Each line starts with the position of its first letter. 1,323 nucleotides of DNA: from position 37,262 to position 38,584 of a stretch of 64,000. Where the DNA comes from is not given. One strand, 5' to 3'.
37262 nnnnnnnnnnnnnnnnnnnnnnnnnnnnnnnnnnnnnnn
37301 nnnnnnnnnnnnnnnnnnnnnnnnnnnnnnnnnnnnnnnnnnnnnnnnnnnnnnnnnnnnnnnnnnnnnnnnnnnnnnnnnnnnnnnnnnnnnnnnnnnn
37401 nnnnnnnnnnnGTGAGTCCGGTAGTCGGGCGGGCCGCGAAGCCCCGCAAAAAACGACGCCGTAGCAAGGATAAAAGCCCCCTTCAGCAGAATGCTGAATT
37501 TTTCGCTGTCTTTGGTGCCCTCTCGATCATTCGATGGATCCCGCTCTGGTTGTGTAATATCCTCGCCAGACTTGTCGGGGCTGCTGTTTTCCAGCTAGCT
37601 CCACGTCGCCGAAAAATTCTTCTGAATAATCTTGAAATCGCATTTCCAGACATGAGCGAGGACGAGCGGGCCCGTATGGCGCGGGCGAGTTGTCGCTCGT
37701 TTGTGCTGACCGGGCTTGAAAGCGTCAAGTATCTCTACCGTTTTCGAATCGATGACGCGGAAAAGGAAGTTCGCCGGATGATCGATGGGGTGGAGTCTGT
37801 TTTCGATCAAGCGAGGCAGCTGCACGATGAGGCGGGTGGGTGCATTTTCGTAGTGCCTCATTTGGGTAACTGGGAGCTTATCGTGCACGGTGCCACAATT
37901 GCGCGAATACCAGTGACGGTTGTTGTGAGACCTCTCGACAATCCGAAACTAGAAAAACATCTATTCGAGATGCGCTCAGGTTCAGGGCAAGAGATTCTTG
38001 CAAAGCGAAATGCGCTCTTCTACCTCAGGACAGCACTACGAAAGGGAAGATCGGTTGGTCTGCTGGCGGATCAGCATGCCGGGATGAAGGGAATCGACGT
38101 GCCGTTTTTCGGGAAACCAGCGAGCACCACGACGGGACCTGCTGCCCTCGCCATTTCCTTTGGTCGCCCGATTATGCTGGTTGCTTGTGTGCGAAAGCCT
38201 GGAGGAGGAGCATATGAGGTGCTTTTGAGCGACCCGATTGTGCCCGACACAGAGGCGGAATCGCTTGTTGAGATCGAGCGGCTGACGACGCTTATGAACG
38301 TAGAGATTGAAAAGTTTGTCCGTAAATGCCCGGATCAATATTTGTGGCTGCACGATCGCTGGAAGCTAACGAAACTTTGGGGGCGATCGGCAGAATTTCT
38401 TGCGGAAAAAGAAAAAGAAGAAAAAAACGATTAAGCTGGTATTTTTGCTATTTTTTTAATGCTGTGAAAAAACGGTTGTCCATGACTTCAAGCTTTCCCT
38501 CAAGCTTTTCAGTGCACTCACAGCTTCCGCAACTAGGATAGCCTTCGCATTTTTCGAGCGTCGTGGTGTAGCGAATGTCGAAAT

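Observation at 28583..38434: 11-gene type II FAS/PKS-like operon (aryl-polyene-like specialised lipid system) of unclear product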

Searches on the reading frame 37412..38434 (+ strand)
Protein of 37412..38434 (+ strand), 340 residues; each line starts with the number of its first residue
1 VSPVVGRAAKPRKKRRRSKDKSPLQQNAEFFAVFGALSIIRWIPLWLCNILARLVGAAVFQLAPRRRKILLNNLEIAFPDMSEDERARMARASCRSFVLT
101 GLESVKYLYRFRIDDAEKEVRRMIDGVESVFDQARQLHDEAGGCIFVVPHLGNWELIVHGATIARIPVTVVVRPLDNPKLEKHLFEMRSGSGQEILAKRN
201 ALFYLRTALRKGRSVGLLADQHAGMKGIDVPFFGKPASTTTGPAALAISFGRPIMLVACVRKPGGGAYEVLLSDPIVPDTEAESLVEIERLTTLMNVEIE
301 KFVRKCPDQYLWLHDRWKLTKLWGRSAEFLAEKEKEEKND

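Call 8: search_protein_families(library=pfam, proteins=[window:37412-38434:+], max_evalue=0.001)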
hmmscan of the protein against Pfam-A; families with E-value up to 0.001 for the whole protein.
window:37412-38434:+ (340 aa): 1 family
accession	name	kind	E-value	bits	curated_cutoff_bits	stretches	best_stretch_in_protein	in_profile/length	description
PF03279.18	Lip_A_acyltrans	-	2.7e-52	178.3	22.3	1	27-318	13-294/295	Bacterial lipid A biosynthesis acyltransferase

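Call 9: search_protein_families(library=ncbifam, proteins=[window:37412-38434:+], max_evalue=0.00001)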
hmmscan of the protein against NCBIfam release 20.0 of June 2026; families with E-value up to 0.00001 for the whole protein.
window:37412-38434:+ (340 aa): 17 families
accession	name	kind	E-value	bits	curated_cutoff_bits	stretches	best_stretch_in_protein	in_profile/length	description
NF005120.0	PRK06553.1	equivalog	2e-43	148.9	273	1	21-318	15-307/308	lipid A biosynthesis lauroyl acyltransferase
NF004569.0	PRK05906.1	equivalog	1.2e-36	126.5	439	1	24-318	12-313/454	lipid A biosynthesis lauroyl acyltransferase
NF006487.0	PRK08905.1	equivalog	1e-35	123.2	281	1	37-320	7-276/290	lysophospholipid acyltransferase family protein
NF006270.0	PRK08419.1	equivalog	1.7e-35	122.7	248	1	39-319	16-290/298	lipid A biosynthesis lauroyl acyltransferase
TIGR02207.1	lipid_A_htrB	subfamily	2.2e-32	112.6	297.8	1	30-320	15-294/303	LpxL/LpxP family Kdo(2)-lipid IV(A) lauroyl/palmitoleoyl acyltransferase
NF005340.0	PRK06860.1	subfamily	4.9e-29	101.5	398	1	31-319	22-299/309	lipid A biosynthesis lauroyl acyltransferase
NF006438.0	PRK08734.1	equivalog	1.2e-26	93.5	363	1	33-320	10-288/305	lauroyl acyltransferase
NF005919.0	PRK07920.1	equivalog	1.4e-26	93.2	209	1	28-283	10-262/311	phosphatidylinositol mannoside acyltransferase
NF005952.0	PRK08025.1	equivalog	3.1e-23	82.4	517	1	35-320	24-297/306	kdo(2)-lipid IV(A) palmitoleoyltransferase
NF006437.0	PRK08733.1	equivalog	6.8e-23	81.3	540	1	30-319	21-296/306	LpxL/LpxP family Kdo(2)-lipid IV(A) lauroyl/palmitoleoyl acyltransferase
NF006432.0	PRK08706.1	equivalog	1.2e-21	77.2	384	1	33-318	4-279/289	lipid A biosynthesis lauroyl acyltransferase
NF004191.0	PRK05646.1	equivalog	1.5e-21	76.9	491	1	33-318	21-296/310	lipid A biosynthesis lauroyl acyltransferase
NF005399.0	PRK06946.1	subfamily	1.2e-20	73.9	343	1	34-318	11-284/294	lipid A biosynthesis lauroyl acyltransferase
NF005150.0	PRK06628.1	equivalog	1.4e-20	73.9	350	1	47-318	35-289/290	lipid A biosynthesis lauroyl acyltransferase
TIGR02208.1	lipid_A_msbB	equivalog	1.1e-19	70.9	336.05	1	31-313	19-290/305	lauroyl-Kdo(2)-lipid IV(A) myristoyltransferase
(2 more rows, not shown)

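Call 49: search_dna_similar(query=window:37412-38434:+, collection=plasmids, mode=protein, max_evalue=1e-8, max_rows=30)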
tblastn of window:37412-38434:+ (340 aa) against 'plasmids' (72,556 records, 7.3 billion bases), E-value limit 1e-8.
Records with a match: 108; places in all: 118; records where one place covers at least 80% of the query: 82.
Best place of each record, by identity: <60% 108.
By first word of the organism name: Klebsiella 20; Escherichia 16; Arsenophonus 9; Vibrio 8; Paracoccus 4; Salmonella 4; Sinorhizobium 4; Acinetobacter 4; Pantoea 3; Pseudomonas 3; and 25 more.
By predicted mobility (MOB-suite, as given by PLSDB): non-mobilizable 73; conjugative 23; mobilizable 12.
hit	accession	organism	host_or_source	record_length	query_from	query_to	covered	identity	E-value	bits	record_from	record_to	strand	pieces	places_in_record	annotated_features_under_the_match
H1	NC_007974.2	Cupriavidus metallidurans CH34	-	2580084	37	319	83%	31.0%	2e-22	105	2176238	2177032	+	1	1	none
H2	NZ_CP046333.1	Cupriavidus metallidurans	sedimentation pond in a zinc factory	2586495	37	319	83%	31.0%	2e-22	105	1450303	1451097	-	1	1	none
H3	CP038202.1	Paracoccus ferrooxidans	single cell,bioreactor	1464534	27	318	86%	28.5%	3e-15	84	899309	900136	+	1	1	lauroyl acyltransferase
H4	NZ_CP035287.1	Paracoccus versutus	whole organism,soil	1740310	27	318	86%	28.5%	3e-15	84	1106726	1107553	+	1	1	none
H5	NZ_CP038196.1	Paracoccus versutus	single cell,soil adjacent to the roots ...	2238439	27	318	86%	28.5%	5e-15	84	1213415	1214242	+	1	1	none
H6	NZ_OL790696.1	Escherichia coli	-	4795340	47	318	80%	30.0%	3e-16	87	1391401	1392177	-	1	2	none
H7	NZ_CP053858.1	Agrobacterium pusense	Fusarium oxysporum f. sp. ...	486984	32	318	84%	28.4%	1e-21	103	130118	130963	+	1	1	lipid A biosynthesis lauroyl acyltransferase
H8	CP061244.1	Escherichia coli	Homo sapiens,cell culture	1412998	47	318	80%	29.6%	7e-16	86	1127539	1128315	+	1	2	lpxP: kdo(2)-lipid IV(A) palmitoleoyltransferase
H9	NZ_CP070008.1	Escherichia coli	Homo sapiens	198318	47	318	80%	29.6%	1e-15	86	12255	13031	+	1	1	lpxP: kdo(2)-lipid IV(A) palmitoleoyltransferase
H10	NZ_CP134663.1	Escherichia coli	Larus michahellis,bacteria,cloaca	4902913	47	318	80%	29.6%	1e-15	86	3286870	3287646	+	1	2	none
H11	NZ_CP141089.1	Escherichia coli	Homo sapiens,Infected Human Urine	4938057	47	318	80%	29.6%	1e-15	86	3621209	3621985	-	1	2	none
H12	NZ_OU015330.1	Salmonella enterica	Homo sapiens,feces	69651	40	322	83%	28.4%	2e-15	85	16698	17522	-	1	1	lpxP: kdo(2)-lipid IV(A) palmitoleoyltransferase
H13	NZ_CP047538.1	Salmonella enterica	feces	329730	35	318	84%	28.1%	7e-14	80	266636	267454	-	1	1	Kdo(2)-lipid IV(A) acyltransferase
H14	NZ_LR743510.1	Methylobacterium bullatum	-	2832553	51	322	80%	29.3%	8e-17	89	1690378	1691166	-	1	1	none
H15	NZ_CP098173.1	Klebsiella pneumoniae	Canis lupus familiaris,Rectal swab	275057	34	322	85%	27.1%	2e-11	73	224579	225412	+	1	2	lpxP: kdo(2)-lipid IV(A) palmitoleoyltransferase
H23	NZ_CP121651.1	Bradyrhizobium sp. CB82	Stylosanthes guianensis,cell culture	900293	52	318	79%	29.3%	2e-18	94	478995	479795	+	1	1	lipid A biosynthesis lauroyl acyltransferase | B12-binding domain-containing radical SAM protein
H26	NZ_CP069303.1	Shinella sp. PSBB067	monoisolate,Minnesota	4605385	65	321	76%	30.4%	9e-22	103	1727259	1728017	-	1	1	none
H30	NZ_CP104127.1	Sinorhizobium sp. M103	Phaseolus vulgaris,cell ...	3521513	66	321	75%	30.2%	7e-23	107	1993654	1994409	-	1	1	none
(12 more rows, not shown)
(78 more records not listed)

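Call 50: get_annotated_region(hit=H30, flank=9000)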
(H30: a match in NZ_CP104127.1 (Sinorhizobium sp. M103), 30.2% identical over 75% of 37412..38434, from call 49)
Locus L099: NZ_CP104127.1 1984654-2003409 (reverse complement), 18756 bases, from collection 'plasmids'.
description: Sinorhizobium sp. M103 plasmid pM103a, complete sequence
organism: Sinorhizobium sp. M103 (NCBI taxid 2976821)
taxonomy: Bacteria; Pseudomonadota; Alphaproteobacteria; Hyphomicrobiales; Rhizobiaceae; Sinorhizobium; Sinorhizobium sp. M103
host: -; source: Phaseolus vulgaris,cell culture,Phaseolus vulgaris nodule,nodule from plant grown in inoculum free soil; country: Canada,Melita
typing (MOB-suite, as given by PLSDB): non-mobilizable
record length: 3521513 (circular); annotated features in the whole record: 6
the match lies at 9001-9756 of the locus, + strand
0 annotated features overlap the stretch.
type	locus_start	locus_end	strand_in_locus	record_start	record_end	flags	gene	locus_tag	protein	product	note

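Call 52: get_annotated_region(hit=H7, flank=8000)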
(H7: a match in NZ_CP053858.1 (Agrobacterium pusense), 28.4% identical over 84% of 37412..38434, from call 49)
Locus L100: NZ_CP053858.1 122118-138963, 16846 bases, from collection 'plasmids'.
description: Agrobacterium pusense strain 76 plasmid pR76, complete sequence
organism: Agrobacterium pusense (NCBI taxid 648995)
taxonomy: Bacteria; Pseudomonadota; Alphaproteobacteria; Hyphomicrobiales; Rhizobiaceae; Agrobacterium; Agrobacterium pusense
host: -; source: Fusarium oxysporum f. sp. cucumerinum,whole organism,hyphae; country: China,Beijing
typing (MOB-suite, as given by PLSDB): non-mobilizable; mating-pair formation MPF_T
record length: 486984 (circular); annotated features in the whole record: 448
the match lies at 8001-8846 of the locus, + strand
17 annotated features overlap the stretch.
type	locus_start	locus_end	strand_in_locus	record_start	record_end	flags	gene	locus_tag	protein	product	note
CDS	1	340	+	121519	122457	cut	-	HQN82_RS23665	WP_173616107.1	ABC transporter substrate-binding protein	-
CDS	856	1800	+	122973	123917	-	-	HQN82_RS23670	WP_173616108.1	aromatic alcohol reductase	-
CDS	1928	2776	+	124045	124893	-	-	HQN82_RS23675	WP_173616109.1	aldo/keto reductase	-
CDS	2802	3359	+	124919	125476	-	-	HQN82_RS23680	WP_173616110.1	NAD(P)H-dependent oxidoreductase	-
CDS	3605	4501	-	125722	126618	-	-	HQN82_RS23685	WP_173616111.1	LysR family transcriptional regulator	-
CDS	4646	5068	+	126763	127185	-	-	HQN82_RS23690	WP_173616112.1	DoxX family protein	-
CDS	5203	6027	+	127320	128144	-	ygiD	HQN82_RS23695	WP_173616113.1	4,5-DOPA dioxygenase extradiol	-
CDS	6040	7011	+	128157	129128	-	-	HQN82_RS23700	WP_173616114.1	glutathione S-transferase C-terminal domain-containing protein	-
CDS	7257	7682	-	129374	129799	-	-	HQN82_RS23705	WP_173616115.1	helix-turn-helix domain-containing protein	-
CDS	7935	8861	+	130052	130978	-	-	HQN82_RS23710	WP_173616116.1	lipid A biosynthesis lauroyl acyltransferase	-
CDS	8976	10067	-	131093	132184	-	-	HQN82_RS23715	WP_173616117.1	ROK family transcriptional regulator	-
CDS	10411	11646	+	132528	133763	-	-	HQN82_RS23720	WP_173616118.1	urea ABC transporter substrate-binding protein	-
CDS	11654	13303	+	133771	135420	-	urtB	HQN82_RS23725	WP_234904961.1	urea ABC transporter permease subunit UrtB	GO:0015840 - urea transport [Evidence IEA]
CDS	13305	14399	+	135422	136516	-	urtC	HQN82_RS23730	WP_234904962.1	urea ABC transporter permease subunit UrtC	GO:0015840 - urea transport [Evidence IEA]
CDS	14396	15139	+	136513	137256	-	urtD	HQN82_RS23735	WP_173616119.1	urea ABC transporter ATP-binding protein UrtD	GO:0015840 - urea transport [Evidence IEA]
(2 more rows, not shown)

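Call 53: get_annotated_region(hit=H23, flank=9000)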
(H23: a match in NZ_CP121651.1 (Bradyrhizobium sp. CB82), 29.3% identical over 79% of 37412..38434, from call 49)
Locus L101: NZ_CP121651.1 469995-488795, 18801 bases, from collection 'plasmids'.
description: Bradyrhizobium sp. CB82 plasmid pCB82_1, complete sequence
organism: Bradyrhizobium sp. CB82 (NCBI taxid 3039159)
taxonomy: Bacteria; Pseudomonadota; Alphaproteobacteria; Hyphomicrobiales; Nitrobacteraceae; Bradyrhizobium; Bradyrhizobium sp. CB82
host: -; source: Stylosanthes guianensis,cell culture; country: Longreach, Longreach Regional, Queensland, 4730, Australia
typing (MOB-suite, as given by PLSDB): conjugative; replicon rep_cluster_506; relaxase MOBP; mating-pair formation MPF_T
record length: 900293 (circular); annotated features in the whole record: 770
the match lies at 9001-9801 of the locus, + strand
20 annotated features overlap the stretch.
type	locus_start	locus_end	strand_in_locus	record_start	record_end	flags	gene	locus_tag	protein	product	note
CDS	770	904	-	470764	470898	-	-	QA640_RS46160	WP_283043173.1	hypothetical protein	-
CDS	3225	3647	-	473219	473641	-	-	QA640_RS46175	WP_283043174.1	Rap1a/Tai family immunity protein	-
CDS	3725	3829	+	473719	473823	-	-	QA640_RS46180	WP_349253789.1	hypothetical protein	-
CDS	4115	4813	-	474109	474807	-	-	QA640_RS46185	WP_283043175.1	hypothetical protein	-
CDS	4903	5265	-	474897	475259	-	-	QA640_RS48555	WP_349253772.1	hypothetical protein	-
CDS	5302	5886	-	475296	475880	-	-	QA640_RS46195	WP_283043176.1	protein-S-isoprenylcysteine O-methyltransferase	-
CDS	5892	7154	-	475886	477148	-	-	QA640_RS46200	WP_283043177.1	hypothetical protein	-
CDS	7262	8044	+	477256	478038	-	-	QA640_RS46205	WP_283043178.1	SGNH/GDSL hydrolase family protein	-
CDS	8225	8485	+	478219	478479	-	-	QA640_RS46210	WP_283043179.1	hypothetical protein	-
CDS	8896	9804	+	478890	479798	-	-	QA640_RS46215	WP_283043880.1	lipid A biosynthesis lauroyl acyltransferase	-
CDS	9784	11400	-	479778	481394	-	-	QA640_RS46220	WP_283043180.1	B12-binding domain-containing radical SAM protein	-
CDS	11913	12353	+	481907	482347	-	-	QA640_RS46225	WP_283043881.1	hypothetical protein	-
CDS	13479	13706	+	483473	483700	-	-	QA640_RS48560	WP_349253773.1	recombinase family protein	GO:0006310 - DNA recombination [Evidence IEA]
CDS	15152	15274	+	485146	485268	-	-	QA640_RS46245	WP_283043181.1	hypothetical protein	-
CDS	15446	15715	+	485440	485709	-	-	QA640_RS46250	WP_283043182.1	hypothetical protein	-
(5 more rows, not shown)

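Call 54: get_annotated_region(hit=H26, flank=7000)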
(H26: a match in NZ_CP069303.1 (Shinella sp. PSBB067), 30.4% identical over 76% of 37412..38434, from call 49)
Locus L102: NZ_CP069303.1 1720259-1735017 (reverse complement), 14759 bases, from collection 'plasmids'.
description: Shinella sp. PSBB067 plasmid unnamed1, complete sequence
organism: Shinella sp. PSBB067 (NCBI taxid 2715959)
taxonomy: Bacteria; Pseudomonadota; Alphaproteobacteria; Hyphomicrobiales; Rhizobiaceae; Shinella; Shinella sp. PSBB067
host: -; source: monoisolate,Minnesota; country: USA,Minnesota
typing (MOB-suite, as given by PLSDB): non-mobilizable; mating-pair formation MPF_T
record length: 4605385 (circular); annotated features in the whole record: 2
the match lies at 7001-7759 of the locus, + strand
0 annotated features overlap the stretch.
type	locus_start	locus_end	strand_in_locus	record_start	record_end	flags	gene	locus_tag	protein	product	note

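Call 56: search_protein_families(library=ncbifam, proteins=[L102:2285-2569:+, L102:2681-3163:+, L102:3160-4365:+, L102:4376-5662:+, L102:6830-7774:+], max_evalue=1e-10)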
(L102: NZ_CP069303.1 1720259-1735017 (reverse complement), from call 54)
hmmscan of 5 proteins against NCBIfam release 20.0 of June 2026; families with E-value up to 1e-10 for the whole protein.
L102:2285-2569:+ (94 aa): 7 families
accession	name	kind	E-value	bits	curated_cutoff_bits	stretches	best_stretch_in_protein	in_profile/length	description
NF005079.0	PRK06508.1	equivalog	6.3e-57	190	83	1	3-94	1-92/93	acyl carrier protein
NF002148.0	PRK00982.1-2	subfamily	4.1e-16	58.6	71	1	5-61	4-60/79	acyl carrier protein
TIGR00517.1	acyl_carrier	equivalog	8.3e-15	54.4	70.45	1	5-61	3-59/77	acyl carrier protein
NF002150.0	PRK00982.1-4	subfamily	2.2e-13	50.2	66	1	4-61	4-61/80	acyl carrier protein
NF002151.0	PRK00982.1-5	equivalog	8.2e-13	48.3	92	1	6-61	4-59/78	acyl carrier protein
NF002149.0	PRK00982.1-3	equivalog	7.2e-12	45.1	106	1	8-61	6-59/78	acyl carrier protein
NF002147.0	PRK00982.1-1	equivalog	2.4e-11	43.3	84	1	8-62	10-64/83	acyl carrier protein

L102:2681-3163:+ (160 aa): 3 families
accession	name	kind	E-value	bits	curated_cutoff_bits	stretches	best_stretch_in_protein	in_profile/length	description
NF000582.1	PRK00006.1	equivalog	3.9e-23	81.9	113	1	6-126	15-135/137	3-hydroxyacyl-ACP dehydratase FabZ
TIGR01750.1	fabZ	equivalog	9.1e-22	77.4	155.15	1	6-125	16-138/141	3-hydroxyacyl-ACP dehydratase FabZ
NF009667.0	PRK13188.1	equivalog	3.4e-21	75.5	465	1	6-126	336-457/464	bifunctional UDP-3-O-[3-hydroxymyristoyl] N-acetylglucosamine deacetylase/3-hydroxyacyl-ACP dehydratase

L102:3160-4365:+ (401 aa): 8 families
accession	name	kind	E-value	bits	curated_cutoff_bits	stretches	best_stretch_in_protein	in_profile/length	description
NF005084.0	PRK06519.1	equivalog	1.9e-182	606.8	320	1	4-400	2-396/397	beta-ketoacyl-ACP synthase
TIGR03150.1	fabF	equivalog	3.8e-25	88.4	493.75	1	9-274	2-259/407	beta-ketoacyl-ACP synthase II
NF005589.0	PRK07314.1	subfamily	5.3e-25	88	387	1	7-272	3-260/413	beta-ketoacyl-ACP synthase II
NF006274.0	PRK08439.1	equivalog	3.4e-16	59.1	621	1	9-274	3-260/406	beta-ketoacyl-ACP synthase II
NF004970.0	PRK06333.1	subfamily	2.8e-15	56.1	525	1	7-270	3-268/424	beta-ketoacyl-ACP synthase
NF006434.0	PRK08722.1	equivalog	6.2e-15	55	759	1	6-274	2-262/414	beta-ketoacyl-ACP synthase II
NF006587.0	PRK09116.1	equivalog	1.5e-14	53.6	470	1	9-271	3-258/408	beta-ketoacyl-ACP synthase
NF004618.0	PRK05952.1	equivalog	3.8e-11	42.5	455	0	9-274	3-239/384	beta-ketoacyl-ACP synthase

L102:4376-5662:+ (428 aa): 19 families
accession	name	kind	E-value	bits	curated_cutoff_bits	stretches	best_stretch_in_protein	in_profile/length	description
NF005076.0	PRK06501.1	equivalog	1e-227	756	629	1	5-428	3-425/425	beta-ketoacyl-ACP synthase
TIGR03150.1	fabF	equivalog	1.3e-108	363.3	493.75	1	158-423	141-406/407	beta-ketoacyl-ACP synthase II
NF005589.0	PRK07314.1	subfamily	1.1e-101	340.6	387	1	157-424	143-410/413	beta-ketoacyl-ACP synthase II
NF004970.0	PRK06333.1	subfamily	3.7e-89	299.5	525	1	161-423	156-419/424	beta-ketoacyl-ACP synthase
NF006274.0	PRK08439.1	equivalog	1.1e-85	287.9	621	1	161-423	145-403/406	beta-ketoacyl-ACP synthase II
NF006587.0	PRK09116.1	equivalog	2e-71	240.9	470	1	165-423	151-404/408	beta-ketoacyl-ACP synthase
NF006434.0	PRK08722.1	equivalog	3e-70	237.2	759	1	157-423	143-411/414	beta-ketoacyl-ACP synthase II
NF058662.1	cispenta_AmcF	equivalog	1.3e-64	218.5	325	1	157-424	108-368/369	cispentacin biosynthesis acyltransferase subunit AmcF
NF005935.0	PRK07967.1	equivalog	3.9e-63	213.7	630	1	156-424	140-402/406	beta-ketoacyl-ACP synthase I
NF006618.0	PRK09185.1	subfamily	7.8e-63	212.8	407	1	149-425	132-392/394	beta-ketoacyl-ACP synthase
NF005916.1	PRK07910.1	equivalog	4.2e-62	210.4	560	1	172-423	165-415/418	KasA/KasB family beta-ketoacyl-ACP synthase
NF004618.0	PRK05952.1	equivalog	1.3e-58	198.7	455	1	169-424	138-381/384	beta-ketoacyl-ACP synthase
NF005490.0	PRK07103.1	equivalog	4.4e-55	187.4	445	1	161-424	152-411/414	polyketide beta-ketoacyl:acyl carrier protein synthase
NF045894.1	PKS_plus_SDR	equivalog_domain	3e-39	134.5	1740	1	155-426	150-427/1515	type I polyketide synthase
NF040607.1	mycolic_Pks13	equivalog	3.7e-39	134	2100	1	157-424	250-524/1680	polyketide synthase Pks13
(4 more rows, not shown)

L102:6830-7774:+ (314 aa): 12 families
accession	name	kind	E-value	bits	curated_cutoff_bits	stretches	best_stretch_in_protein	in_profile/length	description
NF005120.0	PRK06553.1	equivalog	1.1e-147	491.3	273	1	4-307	4-307/308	lipid A biosynthesis lauroyl acyltransferase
NF005150.0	PRK06628.1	equivalog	1.2e-30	106.9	350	1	77-307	65-289/290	lipid A biosynthesis lauroyl acyltransferase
NF006487.0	PRK08905.1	equivalog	6.8e-29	100.8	281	1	27-309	6-276/290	lysophospholipid acyltransferase family protein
NF006270.0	PRK08419.1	equivalog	9.5e-23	80.9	248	1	56-307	40-289/298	lipid A biosynthesis lauroyl acyltransferase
TIGR02208.1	lipid_A_msbB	equivalog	7e-16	58.4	336.05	1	14-302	8-290/305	lauroyl-Kdo(2)-lipid IV(A) myristoyltransferase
NF006432.0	PRK08706.1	equivalog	1.6e-15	57.1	384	1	25-307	2-279/289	lipid A biosynthesis lauroyl acyltransferase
NF006438.0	PRK08734.1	equivalog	2.9e-15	56.1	363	1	49-309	33-288/305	lauroyl acyltransferase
NF005399.0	PRK06946.1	subfamily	5.7e-14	52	343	1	22-307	5-284/294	lipid A biosynthesis lauroyl acyltransferase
TIGR02207.1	lipid_A_htrB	subfamily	7.2e-14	51.9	297.8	1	14-308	6-293/303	LpxL/LpxP family Kdo(2)-lipid IV(A) lauroyl/palmitoleoyl acyltransferase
NF006507.0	PRK08943.1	subfamily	1.2e-13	50.8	337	1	24-302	27-300/322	lipid A biosynthesis (KDO)2-(lauroyl)-lipid IVA acyltransferase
NF004190.0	PRK05645.1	equivalog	2e-12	46.8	377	1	25-307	7-285/295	lysophospholipid acyltransferase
NF005340.0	PRK06860.1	subfamily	3.2e-11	43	398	1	15-308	13-299/309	lipid A biosynthesis lauroyl acyltransferase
